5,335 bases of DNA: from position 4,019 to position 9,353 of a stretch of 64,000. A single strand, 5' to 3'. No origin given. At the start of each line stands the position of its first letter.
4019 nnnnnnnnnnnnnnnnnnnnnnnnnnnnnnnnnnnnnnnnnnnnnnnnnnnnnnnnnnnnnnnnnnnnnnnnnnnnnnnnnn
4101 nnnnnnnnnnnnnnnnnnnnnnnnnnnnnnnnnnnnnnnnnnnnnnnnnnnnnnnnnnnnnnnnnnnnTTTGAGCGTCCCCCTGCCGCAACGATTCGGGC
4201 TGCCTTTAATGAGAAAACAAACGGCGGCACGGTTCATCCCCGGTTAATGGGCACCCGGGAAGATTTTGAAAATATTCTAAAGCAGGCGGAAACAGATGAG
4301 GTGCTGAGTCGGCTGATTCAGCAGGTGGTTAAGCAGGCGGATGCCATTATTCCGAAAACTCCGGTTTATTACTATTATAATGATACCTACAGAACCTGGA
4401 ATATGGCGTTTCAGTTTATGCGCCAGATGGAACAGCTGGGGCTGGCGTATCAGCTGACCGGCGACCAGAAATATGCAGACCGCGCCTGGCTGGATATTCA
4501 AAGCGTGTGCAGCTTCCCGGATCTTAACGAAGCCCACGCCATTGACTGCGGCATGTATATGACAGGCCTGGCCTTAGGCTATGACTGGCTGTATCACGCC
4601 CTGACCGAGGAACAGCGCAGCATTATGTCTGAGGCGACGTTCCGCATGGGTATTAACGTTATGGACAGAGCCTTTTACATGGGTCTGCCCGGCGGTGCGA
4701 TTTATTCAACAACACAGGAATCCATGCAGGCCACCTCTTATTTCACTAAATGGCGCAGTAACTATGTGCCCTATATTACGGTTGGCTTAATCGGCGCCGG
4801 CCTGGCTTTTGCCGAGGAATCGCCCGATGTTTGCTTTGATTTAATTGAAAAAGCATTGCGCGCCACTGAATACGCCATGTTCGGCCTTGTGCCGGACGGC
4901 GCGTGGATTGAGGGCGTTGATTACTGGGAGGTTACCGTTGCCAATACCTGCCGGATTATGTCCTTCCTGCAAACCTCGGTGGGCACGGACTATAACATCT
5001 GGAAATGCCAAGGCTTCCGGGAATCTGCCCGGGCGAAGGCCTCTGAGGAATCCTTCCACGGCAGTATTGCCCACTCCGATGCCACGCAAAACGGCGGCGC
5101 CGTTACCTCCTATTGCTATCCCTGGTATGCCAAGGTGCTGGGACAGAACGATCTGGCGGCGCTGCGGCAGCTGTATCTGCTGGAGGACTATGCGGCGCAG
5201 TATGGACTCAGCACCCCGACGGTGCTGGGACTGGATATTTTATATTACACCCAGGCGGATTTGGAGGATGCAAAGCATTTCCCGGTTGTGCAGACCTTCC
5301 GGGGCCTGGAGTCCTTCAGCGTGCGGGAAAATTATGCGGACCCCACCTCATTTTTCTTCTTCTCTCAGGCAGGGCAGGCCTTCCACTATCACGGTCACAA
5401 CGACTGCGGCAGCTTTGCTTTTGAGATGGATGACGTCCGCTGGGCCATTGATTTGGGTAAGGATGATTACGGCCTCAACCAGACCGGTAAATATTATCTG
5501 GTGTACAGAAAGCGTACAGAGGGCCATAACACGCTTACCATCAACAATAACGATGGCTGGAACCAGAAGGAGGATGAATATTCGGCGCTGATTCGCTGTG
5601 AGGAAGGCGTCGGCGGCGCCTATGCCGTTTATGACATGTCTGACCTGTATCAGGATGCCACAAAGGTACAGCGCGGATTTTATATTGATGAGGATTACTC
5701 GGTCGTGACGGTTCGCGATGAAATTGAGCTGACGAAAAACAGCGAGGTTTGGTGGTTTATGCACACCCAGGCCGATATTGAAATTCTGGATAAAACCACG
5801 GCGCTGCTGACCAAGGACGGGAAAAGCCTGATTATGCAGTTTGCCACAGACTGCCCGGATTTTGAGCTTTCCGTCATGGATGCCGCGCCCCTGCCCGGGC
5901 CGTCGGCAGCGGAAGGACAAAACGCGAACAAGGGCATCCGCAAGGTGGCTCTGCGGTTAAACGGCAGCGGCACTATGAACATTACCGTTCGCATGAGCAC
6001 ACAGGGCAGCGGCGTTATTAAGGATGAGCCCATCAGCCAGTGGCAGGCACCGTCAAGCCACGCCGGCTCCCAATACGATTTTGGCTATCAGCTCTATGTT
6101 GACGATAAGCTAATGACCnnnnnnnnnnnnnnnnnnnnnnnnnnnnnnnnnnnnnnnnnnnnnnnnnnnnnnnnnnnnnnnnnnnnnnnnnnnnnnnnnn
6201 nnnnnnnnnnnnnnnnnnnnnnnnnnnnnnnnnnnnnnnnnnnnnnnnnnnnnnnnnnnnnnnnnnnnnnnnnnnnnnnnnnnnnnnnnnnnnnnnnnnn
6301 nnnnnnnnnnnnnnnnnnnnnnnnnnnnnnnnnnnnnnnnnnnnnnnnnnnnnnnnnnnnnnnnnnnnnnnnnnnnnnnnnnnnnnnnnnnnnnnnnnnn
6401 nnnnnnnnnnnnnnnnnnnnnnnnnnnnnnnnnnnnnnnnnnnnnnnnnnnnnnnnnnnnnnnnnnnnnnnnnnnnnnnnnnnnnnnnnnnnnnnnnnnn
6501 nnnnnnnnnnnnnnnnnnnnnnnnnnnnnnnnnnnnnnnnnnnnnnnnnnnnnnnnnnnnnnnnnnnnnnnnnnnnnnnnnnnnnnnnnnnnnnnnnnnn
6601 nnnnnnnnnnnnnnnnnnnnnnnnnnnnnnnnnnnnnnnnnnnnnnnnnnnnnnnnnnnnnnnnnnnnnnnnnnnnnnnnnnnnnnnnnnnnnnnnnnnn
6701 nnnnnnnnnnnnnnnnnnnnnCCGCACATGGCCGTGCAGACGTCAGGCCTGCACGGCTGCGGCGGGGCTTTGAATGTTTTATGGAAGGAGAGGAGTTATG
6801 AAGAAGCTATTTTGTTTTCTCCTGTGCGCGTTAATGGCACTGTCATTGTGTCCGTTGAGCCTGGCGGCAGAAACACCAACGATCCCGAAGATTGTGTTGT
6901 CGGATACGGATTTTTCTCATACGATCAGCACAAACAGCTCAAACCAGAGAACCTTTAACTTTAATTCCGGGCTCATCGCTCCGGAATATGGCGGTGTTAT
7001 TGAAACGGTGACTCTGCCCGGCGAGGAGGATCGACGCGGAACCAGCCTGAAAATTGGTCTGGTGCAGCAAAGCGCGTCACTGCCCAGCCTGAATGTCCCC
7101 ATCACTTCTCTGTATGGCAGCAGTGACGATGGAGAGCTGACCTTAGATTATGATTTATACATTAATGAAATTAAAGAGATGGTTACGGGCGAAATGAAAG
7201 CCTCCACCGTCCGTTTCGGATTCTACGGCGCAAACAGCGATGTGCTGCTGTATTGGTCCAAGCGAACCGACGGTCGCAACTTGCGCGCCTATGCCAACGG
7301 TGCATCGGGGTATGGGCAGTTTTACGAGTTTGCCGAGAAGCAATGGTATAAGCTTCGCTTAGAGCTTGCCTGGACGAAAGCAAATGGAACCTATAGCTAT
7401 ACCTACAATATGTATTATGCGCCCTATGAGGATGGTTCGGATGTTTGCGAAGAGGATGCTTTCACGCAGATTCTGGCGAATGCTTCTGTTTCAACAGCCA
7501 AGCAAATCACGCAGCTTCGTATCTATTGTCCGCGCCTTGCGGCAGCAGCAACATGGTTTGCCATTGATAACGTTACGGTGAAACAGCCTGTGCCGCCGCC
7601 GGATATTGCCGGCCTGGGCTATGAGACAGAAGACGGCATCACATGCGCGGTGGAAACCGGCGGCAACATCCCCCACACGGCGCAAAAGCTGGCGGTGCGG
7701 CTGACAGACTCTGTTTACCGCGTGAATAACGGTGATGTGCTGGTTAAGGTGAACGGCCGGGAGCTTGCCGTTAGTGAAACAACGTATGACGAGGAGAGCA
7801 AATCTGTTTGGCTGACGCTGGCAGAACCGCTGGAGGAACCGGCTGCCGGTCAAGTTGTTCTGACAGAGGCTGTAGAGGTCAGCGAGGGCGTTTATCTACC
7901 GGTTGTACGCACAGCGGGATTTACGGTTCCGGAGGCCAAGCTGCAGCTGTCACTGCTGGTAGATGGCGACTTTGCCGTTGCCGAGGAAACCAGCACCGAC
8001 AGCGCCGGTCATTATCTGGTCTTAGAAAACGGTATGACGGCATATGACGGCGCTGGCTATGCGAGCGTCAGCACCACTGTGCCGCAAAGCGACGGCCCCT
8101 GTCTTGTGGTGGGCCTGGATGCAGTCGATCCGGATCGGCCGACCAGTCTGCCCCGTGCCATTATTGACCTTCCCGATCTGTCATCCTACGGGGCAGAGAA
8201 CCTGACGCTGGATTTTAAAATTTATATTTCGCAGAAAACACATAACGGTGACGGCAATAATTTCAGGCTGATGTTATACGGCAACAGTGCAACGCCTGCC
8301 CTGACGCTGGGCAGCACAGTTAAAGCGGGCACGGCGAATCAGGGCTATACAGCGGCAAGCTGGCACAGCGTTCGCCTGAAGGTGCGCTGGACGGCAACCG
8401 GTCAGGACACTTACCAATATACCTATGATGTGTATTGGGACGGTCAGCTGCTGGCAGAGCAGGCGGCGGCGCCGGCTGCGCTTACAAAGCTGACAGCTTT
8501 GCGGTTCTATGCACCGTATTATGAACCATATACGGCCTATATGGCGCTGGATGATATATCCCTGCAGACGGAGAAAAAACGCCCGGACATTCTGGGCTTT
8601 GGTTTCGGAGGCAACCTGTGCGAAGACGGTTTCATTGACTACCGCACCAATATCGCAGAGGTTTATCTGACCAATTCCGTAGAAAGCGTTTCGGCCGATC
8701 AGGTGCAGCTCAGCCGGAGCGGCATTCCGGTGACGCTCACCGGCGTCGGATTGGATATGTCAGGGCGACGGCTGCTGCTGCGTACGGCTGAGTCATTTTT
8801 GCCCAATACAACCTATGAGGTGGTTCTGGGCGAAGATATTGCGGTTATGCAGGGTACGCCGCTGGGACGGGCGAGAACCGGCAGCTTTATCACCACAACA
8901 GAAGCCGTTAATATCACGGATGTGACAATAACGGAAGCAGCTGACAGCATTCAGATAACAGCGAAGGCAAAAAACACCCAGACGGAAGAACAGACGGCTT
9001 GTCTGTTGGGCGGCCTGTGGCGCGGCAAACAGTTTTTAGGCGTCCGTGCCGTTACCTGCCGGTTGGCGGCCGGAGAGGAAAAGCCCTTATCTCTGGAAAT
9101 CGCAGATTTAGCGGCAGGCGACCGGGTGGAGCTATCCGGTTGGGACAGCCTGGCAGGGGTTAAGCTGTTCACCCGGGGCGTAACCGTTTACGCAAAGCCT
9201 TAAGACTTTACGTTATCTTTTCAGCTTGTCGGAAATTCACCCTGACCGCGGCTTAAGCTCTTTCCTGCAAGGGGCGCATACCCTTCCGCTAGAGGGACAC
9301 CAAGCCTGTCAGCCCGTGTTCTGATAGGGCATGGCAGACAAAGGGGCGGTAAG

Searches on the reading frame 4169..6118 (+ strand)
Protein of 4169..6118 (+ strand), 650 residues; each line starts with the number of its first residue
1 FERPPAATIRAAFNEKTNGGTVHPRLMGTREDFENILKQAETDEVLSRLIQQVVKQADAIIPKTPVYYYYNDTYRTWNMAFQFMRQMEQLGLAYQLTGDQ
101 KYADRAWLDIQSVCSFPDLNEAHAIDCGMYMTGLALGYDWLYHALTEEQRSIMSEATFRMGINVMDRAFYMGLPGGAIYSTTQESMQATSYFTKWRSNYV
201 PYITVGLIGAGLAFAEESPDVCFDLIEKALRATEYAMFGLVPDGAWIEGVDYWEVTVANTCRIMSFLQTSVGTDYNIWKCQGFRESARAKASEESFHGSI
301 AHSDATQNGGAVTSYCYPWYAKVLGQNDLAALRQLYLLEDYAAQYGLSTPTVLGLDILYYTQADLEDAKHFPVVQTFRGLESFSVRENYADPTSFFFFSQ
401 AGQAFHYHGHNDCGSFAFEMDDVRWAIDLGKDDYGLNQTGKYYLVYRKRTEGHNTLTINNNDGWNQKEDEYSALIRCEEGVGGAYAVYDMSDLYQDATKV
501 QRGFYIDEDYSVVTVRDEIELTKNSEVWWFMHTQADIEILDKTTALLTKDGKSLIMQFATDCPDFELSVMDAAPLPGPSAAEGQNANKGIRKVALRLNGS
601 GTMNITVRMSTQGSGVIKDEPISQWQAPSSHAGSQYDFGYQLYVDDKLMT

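Call 73: search_solved_structures(query=window:4169-6118:+, max_evalue=0.01, show_alignments=5)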
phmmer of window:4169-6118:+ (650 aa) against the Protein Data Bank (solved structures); distinct sequences matched with E-value up to 0.01: 8.
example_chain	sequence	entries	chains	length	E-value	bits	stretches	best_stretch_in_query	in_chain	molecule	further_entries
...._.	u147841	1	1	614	9.6e-44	153.1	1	22-629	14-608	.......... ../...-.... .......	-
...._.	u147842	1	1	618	3.6e-40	141.3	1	20-560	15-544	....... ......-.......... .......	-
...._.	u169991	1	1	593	1e-35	126.6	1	23-560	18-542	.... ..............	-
3a0o_A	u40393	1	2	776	1.5e-06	30.2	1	101-534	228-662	Oligo alginate lyase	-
3afl_A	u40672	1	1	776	1.8e-05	26.7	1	101-534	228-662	Oligo alginate lyase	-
8r73_A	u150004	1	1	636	6.5e-05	24.8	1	226-460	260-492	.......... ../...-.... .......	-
8r75_A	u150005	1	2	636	0.00079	21.2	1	217-474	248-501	Heparinase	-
8r6z_B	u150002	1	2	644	0.00082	21.2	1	217-474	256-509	Heparinase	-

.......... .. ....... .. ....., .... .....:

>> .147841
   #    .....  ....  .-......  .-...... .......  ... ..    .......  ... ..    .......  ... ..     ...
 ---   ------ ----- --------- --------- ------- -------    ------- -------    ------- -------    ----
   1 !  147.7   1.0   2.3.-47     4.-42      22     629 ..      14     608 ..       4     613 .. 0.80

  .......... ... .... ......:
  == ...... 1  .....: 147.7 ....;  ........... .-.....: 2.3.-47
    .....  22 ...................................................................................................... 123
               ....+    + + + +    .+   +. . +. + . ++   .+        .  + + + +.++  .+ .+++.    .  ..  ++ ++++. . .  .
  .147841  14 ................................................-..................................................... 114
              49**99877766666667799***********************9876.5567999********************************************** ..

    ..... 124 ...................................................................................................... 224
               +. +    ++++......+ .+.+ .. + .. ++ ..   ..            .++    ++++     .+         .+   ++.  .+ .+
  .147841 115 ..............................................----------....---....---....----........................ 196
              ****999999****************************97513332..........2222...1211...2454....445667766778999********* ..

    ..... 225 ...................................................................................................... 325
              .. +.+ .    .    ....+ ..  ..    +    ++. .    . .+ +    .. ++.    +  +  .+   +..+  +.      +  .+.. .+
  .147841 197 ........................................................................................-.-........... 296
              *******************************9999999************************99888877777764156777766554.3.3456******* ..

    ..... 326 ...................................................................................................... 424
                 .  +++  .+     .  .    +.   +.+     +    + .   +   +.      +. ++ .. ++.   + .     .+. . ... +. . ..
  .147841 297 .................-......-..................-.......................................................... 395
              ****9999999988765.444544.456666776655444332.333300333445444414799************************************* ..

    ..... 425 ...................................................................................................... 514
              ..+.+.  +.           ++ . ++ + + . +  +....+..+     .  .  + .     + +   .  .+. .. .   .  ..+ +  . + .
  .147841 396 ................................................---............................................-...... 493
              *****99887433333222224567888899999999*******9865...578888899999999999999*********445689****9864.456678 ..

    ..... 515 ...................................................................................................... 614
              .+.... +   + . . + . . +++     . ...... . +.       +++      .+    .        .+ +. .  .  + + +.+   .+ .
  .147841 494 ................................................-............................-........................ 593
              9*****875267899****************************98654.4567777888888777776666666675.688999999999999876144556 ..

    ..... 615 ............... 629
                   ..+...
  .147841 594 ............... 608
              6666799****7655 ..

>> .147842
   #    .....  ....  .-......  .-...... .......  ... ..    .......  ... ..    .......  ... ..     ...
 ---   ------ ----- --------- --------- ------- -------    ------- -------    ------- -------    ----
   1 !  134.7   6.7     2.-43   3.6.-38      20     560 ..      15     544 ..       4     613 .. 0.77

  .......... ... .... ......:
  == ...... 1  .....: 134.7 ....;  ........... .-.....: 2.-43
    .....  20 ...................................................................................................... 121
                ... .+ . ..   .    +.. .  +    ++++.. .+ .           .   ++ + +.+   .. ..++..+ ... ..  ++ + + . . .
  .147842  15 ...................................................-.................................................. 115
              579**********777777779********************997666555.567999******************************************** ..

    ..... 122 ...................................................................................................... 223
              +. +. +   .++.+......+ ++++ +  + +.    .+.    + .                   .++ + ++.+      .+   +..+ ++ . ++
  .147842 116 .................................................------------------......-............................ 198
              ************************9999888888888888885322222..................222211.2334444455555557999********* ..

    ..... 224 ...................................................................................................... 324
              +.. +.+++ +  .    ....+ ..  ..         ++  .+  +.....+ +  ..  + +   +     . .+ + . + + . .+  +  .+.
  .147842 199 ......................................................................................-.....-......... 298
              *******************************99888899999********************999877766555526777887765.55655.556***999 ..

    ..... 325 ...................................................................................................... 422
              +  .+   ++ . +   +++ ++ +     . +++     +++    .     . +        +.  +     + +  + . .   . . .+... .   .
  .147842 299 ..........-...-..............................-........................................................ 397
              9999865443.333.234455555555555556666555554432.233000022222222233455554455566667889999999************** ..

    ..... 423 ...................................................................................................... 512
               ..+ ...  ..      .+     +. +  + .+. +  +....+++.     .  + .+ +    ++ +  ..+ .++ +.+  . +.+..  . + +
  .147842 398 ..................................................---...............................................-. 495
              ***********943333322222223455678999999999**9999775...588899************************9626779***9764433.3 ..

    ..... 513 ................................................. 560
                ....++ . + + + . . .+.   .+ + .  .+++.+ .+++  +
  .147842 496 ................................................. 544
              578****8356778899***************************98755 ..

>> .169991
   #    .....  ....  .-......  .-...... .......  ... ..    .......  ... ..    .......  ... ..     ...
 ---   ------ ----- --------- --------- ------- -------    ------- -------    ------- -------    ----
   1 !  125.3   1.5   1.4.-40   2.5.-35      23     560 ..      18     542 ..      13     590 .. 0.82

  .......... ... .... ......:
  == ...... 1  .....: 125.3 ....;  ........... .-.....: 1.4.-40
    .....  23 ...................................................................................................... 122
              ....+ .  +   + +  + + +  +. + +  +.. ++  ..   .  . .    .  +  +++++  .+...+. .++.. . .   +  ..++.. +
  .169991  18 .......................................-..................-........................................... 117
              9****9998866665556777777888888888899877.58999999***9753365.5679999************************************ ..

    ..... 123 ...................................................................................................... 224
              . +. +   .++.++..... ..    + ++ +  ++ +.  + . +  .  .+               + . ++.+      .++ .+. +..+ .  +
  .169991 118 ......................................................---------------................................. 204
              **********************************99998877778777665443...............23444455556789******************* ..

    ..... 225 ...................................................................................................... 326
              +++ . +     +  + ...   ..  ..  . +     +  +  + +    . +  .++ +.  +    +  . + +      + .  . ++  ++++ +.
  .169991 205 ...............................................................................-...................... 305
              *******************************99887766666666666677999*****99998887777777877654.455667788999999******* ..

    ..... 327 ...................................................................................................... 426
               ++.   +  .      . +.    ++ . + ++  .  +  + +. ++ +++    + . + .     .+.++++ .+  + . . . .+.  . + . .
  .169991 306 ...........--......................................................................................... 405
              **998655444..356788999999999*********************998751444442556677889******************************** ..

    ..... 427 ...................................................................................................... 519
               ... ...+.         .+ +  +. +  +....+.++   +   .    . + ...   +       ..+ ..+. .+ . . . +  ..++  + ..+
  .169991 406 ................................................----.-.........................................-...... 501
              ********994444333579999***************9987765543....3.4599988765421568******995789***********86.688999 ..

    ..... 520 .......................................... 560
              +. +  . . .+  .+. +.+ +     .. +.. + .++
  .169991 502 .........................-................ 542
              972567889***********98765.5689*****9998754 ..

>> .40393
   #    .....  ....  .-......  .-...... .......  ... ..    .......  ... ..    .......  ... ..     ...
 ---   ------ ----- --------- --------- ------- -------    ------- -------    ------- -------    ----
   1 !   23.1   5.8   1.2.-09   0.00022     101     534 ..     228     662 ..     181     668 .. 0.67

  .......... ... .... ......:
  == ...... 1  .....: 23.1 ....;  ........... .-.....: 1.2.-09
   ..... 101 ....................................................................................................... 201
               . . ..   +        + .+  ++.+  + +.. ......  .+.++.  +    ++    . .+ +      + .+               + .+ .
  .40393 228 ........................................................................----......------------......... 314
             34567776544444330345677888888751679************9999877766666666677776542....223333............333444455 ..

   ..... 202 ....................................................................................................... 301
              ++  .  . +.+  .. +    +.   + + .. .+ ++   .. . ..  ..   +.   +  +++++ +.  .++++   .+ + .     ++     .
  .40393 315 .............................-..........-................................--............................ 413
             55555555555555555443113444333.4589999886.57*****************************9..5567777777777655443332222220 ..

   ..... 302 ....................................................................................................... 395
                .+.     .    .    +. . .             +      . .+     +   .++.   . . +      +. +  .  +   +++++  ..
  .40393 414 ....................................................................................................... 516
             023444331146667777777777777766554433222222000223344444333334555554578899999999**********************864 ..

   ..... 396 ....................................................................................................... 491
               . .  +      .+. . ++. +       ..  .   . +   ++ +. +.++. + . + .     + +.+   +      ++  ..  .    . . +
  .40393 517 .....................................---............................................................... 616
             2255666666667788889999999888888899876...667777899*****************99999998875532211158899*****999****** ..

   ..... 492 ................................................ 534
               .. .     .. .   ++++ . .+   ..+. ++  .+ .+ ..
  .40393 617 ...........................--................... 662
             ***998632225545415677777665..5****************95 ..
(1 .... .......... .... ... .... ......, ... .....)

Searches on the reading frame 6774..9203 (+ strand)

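Call 4: search_protein_families(library=pfam, proteins=[window:6774-9203:+], max_evalue=0.01)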
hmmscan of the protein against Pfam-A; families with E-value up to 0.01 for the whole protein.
window:6774-9203:+ (809 aa): 1 family
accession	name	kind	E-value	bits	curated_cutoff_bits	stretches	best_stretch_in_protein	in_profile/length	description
PF13205.12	Big_5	-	3.3e-05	25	23.6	1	640-707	39-105/105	Bacterial Ig-like domain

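Call 7: search_protein_families(library=ncbifam, proteins=[window:6774-9203:+], max_evalue=0.1)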
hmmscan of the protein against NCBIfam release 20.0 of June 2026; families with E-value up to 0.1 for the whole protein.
window:6774-9203:+ (809 aa): 1 family
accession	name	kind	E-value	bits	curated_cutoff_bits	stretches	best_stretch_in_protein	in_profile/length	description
NF051434.1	ArfA_OmpATb_N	equivalog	0.054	13.8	81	0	644-741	2-95/114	channel-forming protein ArfA/OmpATb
